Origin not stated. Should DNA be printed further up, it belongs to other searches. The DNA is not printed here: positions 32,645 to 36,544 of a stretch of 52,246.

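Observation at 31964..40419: Two adjacent orphan genes (753 aa and ~1975 aa): a large membrane-tethered, apparently cytoplasm-facing module of unknown function, divergent from secA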

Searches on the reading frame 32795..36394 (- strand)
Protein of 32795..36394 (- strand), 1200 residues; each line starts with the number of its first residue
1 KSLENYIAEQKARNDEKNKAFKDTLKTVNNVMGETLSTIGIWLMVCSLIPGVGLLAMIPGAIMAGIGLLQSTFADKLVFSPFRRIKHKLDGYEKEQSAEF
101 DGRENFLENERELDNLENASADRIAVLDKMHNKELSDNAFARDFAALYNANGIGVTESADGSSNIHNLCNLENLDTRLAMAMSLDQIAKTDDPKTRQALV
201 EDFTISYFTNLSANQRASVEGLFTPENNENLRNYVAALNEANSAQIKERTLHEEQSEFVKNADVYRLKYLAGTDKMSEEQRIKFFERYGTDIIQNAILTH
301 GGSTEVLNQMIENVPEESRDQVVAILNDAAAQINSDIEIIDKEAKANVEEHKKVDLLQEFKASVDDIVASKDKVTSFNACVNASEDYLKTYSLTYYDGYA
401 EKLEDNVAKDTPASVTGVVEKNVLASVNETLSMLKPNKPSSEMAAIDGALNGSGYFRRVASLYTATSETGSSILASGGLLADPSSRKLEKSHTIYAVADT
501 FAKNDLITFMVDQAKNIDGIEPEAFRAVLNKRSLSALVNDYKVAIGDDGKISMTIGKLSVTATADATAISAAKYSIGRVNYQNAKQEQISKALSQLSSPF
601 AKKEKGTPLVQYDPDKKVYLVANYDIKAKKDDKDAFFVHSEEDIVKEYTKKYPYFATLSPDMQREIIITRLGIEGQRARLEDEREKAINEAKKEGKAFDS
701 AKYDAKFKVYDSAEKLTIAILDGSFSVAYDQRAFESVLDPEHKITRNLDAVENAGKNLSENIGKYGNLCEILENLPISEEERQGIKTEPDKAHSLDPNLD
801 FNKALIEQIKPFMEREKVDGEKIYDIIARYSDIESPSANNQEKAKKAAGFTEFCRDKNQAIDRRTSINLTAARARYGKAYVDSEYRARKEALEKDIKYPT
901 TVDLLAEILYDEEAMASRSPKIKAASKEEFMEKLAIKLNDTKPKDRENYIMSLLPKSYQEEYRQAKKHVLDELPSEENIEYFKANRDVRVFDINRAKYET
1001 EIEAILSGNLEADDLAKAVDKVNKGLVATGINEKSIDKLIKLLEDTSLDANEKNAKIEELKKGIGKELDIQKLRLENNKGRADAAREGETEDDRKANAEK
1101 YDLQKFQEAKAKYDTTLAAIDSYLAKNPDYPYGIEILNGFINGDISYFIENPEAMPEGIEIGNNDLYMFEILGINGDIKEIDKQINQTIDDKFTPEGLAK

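Call 67: predict_structure(alignment_id=A5)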
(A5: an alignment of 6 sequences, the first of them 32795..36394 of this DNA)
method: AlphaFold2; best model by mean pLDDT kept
length: 1200 residues; sequences in the alignment: 6
mean_pLDDT: 77.9   pTM: 0.51
mean pLDDT of the five models: 77.9, 75.8, 75.1, 71.7, 71.8
residues with pLDDT >= 90: 235; 70-90: 708; 50-70: 129; < 50: 128
segments of 3 or more residues with pLDDT < 50: 1-11, 13-18, 20-93, 301-303, 475-477, 1175-1200
pLDDT, mean of each block of 10 residues (from residue 1): 43 46 37 35 34 33 29 28 34 52 83 89 91 87 90 69 80 89 93 89 87 85 89 93 90 85 78 83 87 66 60 81 84 81 90 91 84 86 91 92 87 85 91 79 86 82 67 57 80 89 92 88 91 90 88 88 83 91 89 88 63 87 65 74 92 88 91 89 86 82 90 92 90 88 87 91 89 85 86 81 86 85 89 72 86 91 89 78 85 71 89 83 86 89 87 85 74 77 87 88 77 78 85 80 78 79 82 85 70 59 63 75 79 72 58 66 67 44 35 34
secondary structure, 60 per line:
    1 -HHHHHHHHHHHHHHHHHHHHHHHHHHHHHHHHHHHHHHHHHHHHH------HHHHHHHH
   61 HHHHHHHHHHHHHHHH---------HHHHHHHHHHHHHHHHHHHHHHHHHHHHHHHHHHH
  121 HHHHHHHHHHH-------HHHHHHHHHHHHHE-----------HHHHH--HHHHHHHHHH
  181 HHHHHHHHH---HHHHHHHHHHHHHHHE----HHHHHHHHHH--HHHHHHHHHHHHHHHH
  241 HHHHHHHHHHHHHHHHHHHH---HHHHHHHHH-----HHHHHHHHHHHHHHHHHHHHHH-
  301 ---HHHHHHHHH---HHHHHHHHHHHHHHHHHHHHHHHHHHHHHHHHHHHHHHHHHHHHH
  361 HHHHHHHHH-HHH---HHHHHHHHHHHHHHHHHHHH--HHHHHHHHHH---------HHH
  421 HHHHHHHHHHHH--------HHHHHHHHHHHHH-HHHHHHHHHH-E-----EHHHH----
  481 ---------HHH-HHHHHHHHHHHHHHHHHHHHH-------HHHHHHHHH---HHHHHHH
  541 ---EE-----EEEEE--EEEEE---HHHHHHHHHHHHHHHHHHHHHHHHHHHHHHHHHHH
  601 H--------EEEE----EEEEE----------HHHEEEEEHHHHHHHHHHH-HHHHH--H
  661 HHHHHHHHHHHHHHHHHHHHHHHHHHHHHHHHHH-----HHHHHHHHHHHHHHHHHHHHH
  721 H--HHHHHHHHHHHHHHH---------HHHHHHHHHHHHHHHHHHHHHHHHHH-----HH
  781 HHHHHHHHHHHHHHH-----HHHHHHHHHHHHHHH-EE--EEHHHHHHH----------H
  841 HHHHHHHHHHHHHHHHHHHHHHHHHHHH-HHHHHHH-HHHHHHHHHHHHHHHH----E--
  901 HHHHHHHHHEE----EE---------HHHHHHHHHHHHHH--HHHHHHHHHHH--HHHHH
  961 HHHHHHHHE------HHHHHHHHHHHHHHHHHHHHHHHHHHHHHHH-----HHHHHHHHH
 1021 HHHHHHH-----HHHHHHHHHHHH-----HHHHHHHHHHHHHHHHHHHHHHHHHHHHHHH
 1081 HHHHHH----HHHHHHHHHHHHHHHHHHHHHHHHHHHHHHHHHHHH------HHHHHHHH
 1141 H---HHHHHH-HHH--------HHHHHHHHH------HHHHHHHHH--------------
elements in order (helices of 4 or more, strands of 3 or more residues): H2-46 H53-76 H86-131 H139-151 H164-168 H171-189 H193-207 H213-222 H225-260 H264-272 H278-299 H304-312 H316-369 H377-396 H399-408 H418-432 H441-453 H455-464 H473-476 H494-514 H522-530 H534-540 E551-555 E558-562 H566-601 E610-613 E618-622 E636-640 H641-651 H653-657 H660-694 H700-721 H724-738 H748-773 H779-795 H801-815 H823-829 H840-868 H870-876 H878-893 H901-909 H927-940 H943-953 H956-968 H976-1006 H1012-1027 H1033-1044 H1050-1086 H1091-1126 H1133-1141 H1145-1150 H1163-1171 H1178-1186
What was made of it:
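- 31967..36172 (-): Residues 574-1975: juxtamembrane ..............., then about 1,400 aa of all-alpha domain; the conserved core of the family. AF2 model of residues 500-1699: pLDDT 77.9, helices of 10-55 aa plus three small beta hairpins (call 67).
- Checked: The modelled part of the C-terminal region (residues 500-1699, pLDDT 77.9) is almost entirely helical (call 67).
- The giant's C-domain is all-alpha (call 67). AF2 confidence in the hairpin region is low (call 67).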

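Call 72: fold_search(model_id=the predicted structure, library=pdb)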
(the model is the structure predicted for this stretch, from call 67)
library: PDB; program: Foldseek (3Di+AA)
matches with E <= 10: 103; with E <= 0.001: 0
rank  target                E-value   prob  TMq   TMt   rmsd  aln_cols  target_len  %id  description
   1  9gm7_A                6.2e-03  0.21  0.06  0.05  75.8      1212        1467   11  MukBEF in a nucleotide-bound state with open neck gate (monomer) (released 2025-03-26)
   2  7nyx_A                6.7e-03  0.16  0.06  0.05  81.4      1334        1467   12  Cryo-EM structure of the MukBEF-MatP-DNA monomer (closed conformation) (released 2021-07-07)
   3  9sob_C                4.5e-02  0.13  0.07  0.05  49.6      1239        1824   11  Structural Model of the Nuclear Pore Complex in Arabidopsis thaliana (released 2025-11-05)
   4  9y6s_5W               6.4e-02  0.09  0.07  0.04  49.6      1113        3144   11  96-nm repeat of the Leishmania tarentolae doublet microtubule (released 2025-12-17)
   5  7qcd_B                6.7e-02  0.08  0.05  0.05  101.2       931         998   12  CryoEM structure of the Smc5/6-holocomplex (composite structure) (released 2022-09-21)
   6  7qcd_A                7.8e-02  0.08  0.05  0.06  96.0      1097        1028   10  CryoEM structure of the Smc5/6-holocomplex (composite structure) (released 2022-09-21)
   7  9qe0_A                9.9e-02  0.07  0.06  0.05  70.5      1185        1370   10  Neobacillus vireti Wadjet-II JetABC dimer (released 2025-06-25)
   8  8ewg_A                1.1e-01  0.05  0.05  0.05  46.8      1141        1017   11  Cryo-EM structure of a riboendonclease (released 2023-08-30)
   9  9sob_C16              1.2e-01  0.08  0.07  0.05  49.1      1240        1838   10  Structural Model of the Nuclear Pore Complex in Arabidopsis thaliana (released 2025-11-05)
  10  6yvu_A                4.3e-01  0.05  0.06  0.06  77.7      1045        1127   11  Condensin complex from S.cerevisiae ATP-free apo non-engaged state (released 2020-07-15)
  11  6z9l_A                6.2e-01  0.06  0.07  0.11  90.3       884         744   12  Enterococcal PrgA (released 2020-09-16)
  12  9y6s_5b               6.4e-01  0.03  0.06  0.04  50.6      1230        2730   10  96-nm repeat of the Leishmania tarentolae doublet microtubule (released 2025-12-17)
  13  9e5c_6c               7.0e-01  0.06  0.09  0.04  47.1      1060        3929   12  Cryo-EM structure of 96 nm repeat of microtubule doublet from T. brucei flagellum (released 2025-03-12)
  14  7k58_C                7.5e-01  0.04  0.07  0.03  50.8      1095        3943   10  Structure of outer-arm dyneins bound to microtubule with microtubule binding state 1(MTBS-1) (released 2021-09-29)
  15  8sa1                  8.2e-01  0.02  0.05  0.05  47.5      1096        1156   11  CryoEM structure of P-Glycoprotein in inward facing 2 state under continuous turnover conditions with verapamil (released 2025-04-23)
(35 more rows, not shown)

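Call 76: fold_search(model_id=the predicted structure, library=viral)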
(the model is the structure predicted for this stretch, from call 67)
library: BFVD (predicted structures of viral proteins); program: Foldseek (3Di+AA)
matches with E <= 10: 286; with E <= 0.001: 0
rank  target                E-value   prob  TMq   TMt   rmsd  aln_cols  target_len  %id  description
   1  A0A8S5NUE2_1          1.3e-02  0.21  0.08  0.09  53.1      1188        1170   11  Uncharacterized protein [CrAss-like virus sp. ctWDt29]
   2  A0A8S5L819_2          1.5e-02  0.20  0.07  0.07  79.2      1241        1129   12  Minor tail protein [Siphoviridae sp. ctDmQ3]
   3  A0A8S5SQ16            1.5e-02  0.13  0.07  0.06  45.0      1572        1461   12  Uncharacterized protein [Siphoviridae sp. ctqSm5]
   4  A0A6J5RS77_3          2.6e-02  0.12  0.06  0.06  44.1      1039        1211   12  Uncharacterized protein [uncultured Caudovirales phage]
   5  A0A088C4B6            3.0e-02  0.12  0.07  0.06  53.6      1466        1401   12  (no name in the UniProt tables at hand)
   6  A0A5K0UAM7            3.4e-02  0.14  0.07  0.07  43.9      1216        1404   11  Uncharacterized protein [Yasminevirus sp. GU-2018]
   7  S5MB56                3.6e-02  0.23  0.09  0.10  25.4       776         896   10  Autolysin [Bacillus phage Shanette]
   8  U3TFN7                3.8e-02  0.18  0.06  0.07  29.9       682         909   12  Internal virion protein [Ralstonia phage RSB3]
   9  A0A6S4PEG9            4.1e-02  0.13  0.07  0.09  40.3      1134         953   11  Protein transporter sec31 [uncultured phage_MedDCM-OCT-S39-C11]
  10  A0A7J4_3              5.2e-02  0.11  0.06  0.06  43.8      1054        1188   10  PLD phosphodiesterase domain-containing protein [Microcystis phage LMM01]
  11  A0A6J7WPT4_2          5.6e-02  0.06  0.06  0.06  38.8      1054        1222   11  Large polyvalent protein associated domain-containing protein [uncultured Caudovirales phage]
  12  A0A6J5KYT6            5.9e-02  0.13  0.06  0.07  56.4      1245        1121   12  Uncharacterized protein [uncultured Caudovirales phage]
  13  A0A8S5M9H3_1          6.3e-02  0.11  0.07  0.07  42.5      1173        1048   11  Uncharacterized protein [Siphoviridae sp. ctv4j104]
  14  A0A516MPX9            6.9e-02  0.10  0.07  0.07  35.9      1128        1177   10  (no name in the UniProt tables at hand)
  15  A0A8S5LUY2            7.4e-02  0.08  0.06  0.07  43.0      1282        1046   12  Tail tape measure protein [Siphoviridae sp. ctRg61]
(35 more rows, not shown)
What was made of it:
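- On Phage tail tape-measure protein: BFVD tape-measure and minor-tail entries score E = 0.015-0.44 with TM below 0.1 (call 76).
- BFVD Foldseek best E = 0.013 with TM below 0.1; tape-measure and minor-tail entries score E = 0.015-0.44 (call 76).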

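Call 81: find_related_loci(query=A4, collection=viral_contigs, flank=5000)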
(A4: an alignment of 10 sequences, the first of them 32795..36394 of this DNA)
Query A4 (1200 aa) in viral_contigs; peptide patterns used: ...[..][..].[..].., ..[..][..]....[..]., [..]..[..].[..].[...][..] (x = any residue, [..] = any of these).
113 stretches matched a pattern, but none encodes a relative of the query by tblastn (E <= 1e-3).
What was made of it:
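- On Phage tail tape-measure protein: Nothing in viral contigs (call 81).
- Nothing was found in 2.9 million viral contigs (call 81).
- Tried and rejected: Nothing was found in viral contigs (call 81).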

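Call 82: find_related_loci(query=A4, collection=metagenome_contigs, flank=10000)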
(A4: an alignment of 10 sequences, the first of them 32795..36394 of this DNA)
Query A4 (1200 aa) in metagenome_contigs; peptide patterns used: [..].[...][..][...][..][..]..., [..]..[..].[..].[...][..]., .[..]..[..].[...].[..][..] (x = any residue, [..] = any of these).
435 stretches matched a pattern; 6 encode a relative of the query (tblastn E <= 1e-3); 6 distinct loci.
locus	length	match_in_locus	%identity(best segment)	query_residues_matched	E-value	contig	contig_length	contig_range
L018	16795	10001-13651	53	4-1197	0e+0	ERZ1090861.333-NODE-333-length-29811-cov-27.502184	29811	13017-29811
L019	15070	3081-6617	34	1-1177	0e+0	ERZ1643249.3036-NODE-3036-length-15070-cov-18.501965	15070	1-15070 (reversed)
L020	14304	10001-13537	34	1-1177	0e+0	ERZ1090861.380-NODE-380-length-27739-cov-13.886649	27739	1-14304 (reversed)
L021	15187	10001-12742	25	6-916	3e-61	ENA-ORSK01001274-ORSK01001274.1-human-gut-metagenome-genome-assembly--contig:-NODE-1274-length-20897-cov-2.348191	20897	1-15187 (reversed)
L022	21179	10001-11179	31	23-397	6e-46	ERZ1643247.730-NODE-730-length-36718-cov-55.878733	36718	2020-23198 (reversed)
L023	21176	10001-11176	31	23-397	6e-46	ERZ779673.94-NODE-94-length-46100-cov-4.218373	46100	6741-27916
